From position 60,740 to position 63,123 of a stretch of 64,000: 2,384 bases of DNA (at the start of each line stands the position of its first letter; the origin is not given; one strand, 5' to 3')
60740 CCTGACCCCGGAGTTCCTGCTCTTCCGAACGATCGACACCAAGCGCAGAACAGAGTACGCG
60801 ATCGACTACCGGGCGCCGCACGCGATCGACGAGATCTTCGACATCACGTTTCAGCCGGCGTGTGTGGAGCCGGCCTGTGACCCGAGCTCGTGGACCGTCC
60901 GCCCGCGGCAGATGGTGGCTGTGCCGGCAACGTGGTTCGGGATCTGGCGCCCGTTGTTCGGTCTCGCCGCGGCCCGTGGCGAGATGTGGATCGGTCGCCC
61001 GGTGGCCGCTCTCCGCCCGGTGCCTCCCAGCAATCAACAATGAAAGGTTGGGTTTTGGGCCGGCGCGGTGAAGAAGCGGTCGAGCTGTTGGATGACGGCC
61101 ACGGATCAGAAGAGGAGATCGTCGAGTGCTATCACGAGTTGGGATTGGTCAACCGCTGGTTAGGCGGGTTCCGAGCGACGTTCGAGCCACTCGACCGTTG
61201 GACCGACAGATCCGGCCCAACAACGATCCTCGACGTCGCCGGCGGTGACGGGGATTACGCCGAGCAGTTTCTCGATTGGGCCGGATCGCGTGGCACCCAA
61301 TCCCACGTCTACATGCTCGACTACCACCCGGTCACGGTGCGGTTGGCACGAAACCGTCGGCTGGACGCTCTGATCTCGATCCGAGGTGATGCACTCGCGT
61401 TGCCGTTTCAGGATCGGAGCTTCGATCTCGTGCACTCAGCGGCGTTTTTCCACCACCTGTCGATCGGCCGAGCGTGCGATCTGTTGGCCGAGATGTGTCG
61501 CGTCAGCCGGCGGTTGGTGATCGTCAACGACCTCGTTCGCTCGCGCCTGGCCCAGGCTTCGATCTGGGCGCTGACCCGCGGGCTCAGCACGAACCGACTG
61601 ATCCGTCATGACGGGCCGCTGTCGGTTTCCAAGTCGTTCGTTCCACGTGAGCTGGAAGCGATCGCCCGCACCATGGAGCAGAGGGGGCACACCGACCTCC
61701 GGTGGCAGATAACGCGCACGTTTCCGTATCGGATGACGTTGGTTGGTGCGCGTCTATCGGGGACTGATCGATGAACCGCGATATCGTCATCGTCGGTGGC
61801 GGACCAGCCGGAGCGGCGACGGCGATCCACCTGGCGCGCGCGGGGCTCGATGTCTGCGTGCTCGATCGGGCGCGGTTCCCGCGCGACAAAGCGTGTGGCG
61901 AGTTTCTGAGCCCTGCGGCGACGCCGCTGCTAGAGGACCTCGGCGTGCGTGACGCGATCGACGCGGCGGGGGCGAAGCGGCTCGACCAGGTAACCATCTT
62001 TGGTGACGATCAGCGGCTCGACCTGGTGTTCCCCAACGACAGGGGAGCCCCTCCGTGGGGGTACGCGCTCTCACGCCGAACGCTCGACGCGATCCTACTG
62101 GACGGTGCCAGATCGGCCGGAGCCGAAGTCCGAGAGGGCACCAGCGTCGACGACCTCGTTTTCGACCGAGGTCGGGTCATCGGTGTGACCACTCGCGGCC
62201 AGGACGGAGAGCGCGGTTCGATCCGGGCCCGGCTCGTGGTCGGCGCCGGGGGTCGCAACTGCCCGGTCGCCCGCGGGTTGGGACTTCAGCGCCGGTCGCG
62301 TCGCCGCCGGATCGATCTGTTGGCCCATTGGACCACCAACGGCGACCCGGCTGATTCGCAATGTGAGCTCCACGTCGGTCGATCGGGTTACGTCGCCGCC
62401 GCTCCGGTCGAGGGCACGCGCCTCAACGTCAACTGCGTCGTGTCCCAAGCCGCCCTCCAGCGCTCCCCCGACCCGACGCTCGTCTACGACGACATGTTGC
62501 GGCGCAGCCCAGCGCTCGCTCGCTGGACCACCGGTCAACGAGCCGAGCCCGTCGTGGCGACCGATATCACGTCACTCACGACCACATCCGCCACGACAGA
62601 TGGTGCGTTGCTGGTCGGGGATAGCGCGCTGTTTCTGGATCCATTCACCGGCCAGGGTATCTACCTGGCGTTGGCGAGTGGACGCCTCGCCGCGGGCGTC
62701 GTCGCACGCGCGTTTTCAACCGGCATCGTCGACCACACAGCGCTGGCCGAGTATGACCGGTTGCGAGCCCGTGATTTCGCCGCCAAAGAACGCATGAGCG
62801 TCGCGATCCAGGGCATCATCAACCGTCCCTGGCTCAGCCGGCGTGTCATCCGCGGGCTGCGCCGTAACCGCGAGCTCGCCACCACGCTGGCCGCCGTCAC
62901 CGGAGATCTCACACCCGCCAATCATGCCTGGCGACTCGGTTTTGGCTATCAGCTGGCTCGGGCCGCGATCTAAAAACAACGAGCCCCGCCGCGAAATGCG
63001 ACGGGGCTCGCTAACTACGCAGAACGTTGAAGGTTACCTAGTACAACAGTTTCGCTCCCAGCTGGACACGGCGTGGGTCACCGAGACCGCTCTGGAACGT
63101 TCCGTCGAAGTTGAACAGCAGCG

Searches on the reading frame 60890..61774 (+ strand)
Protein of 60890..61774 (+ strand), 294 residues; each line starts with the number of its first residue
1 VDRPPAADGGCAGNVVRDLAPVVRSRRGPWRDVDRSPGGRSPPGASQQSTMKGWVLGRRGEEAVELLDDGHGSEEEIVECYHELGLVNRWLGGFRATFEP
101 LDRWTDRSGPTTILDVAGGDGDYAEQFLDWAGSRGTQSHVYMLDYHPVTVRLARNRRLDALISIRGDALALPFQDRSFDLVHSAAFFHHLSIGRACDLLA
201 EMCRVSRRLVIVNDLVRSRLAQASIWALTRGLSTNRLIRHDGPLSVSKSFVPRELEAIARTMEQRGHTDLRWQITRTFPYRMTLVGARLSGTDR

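Call 72: search_protein_families(library=pfam, proteins=[window:60890-61774:+], max_evalue=0.00001)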
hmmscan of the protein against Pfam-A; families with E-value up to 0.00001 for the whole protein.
window:60890-61774:+ (294 aa): 4 families
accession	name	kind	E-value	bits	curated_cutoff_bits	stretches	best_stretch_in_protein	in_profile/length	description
PF13649.12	Methyltransf_25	-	7.2e-13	49.5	27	1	113-206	1-93/97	Methyltransferase domain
PF08241.18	Methyltransf_11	-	3.2e-11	44.2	21.2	1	114-207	1-88/95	Methyltransferase domain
PF13847.12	Methyltransf_31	-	3.4e-08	33.7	27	1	111-207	5-102/145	Methyltransferase domain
PF01209.24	Ubie_methyltran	-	2.8e-06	27.3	20.1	1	109-182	47-121/233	ubiE/COQ5 methyltransferase family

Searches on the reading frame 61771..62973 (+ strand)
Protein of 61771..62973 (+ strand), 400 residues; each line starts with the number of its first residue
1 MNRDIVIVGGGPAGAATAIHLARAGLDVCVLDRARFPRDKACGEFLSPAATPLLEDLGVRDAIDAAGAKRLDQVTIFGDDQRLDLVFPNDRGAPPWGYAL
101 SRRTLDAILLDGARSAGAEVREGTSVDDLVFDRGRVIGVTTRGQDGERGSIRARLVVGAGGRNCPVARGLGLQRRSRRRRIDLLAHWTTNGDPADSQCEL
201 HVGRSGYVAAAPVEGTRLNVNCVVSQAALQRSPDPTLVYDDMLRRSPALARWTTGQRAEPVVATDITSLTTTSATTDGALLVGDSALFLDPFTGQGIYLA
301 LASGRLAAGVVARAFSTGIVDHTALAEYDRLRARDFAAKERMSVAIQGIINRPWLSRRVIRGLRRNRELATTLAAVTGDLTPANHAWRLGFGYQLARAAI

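Call 72: search_protein_families(library=pfam, proteins=[window:61771-62973:+], max_evalue=0.00001)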
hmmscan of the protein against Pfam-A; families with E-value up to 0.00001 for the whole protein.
window:61771-62973:+ (400 aa): 9 families
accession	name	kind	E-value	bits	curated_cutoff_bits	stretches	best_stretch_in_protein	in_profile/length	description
PF01494.25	FAD_binding_3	-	4e-30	105.7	22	1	4-312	3-319/349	FAD binding domain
PF01266.30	DAO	-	2.6e-13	50.7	27.9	1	4-37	1-34/353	FAD dependent oxidoreductase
PF04820.20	Trp_halogenase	-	2.8e-13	50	21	1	95-336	150-375/458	Tryptophan halogenase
PF00890.30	FAD_binding_2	-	1.1e-10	41.7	20.4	0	4-33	1-30/414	FAD binding domain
PF12831.13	FAD_oxidored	-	8.2e-09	35.7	27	1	4-161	1-145/416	FAD dependent oxidoreductase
PF07992.20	Pyr_redox_2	-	1.2e-07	31.9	26.1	1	4-40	2-33/291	Pyridine nucleotide-disulphide oxidoreductase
PF13450.12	NAD_binding_8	-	7.2e-07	29.8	21.9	0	7-35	1-29/68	NAD(P)-binding Rossmann-like domain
PF01946.23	Thi4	-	6.1e-06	26.1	26.2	0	2-33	17-49/235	Thi4 family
PF03486.20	HI0933_like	-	7.9e-06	25.9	50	0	4-36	2-34/244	HI0933-like protein Rossmann domain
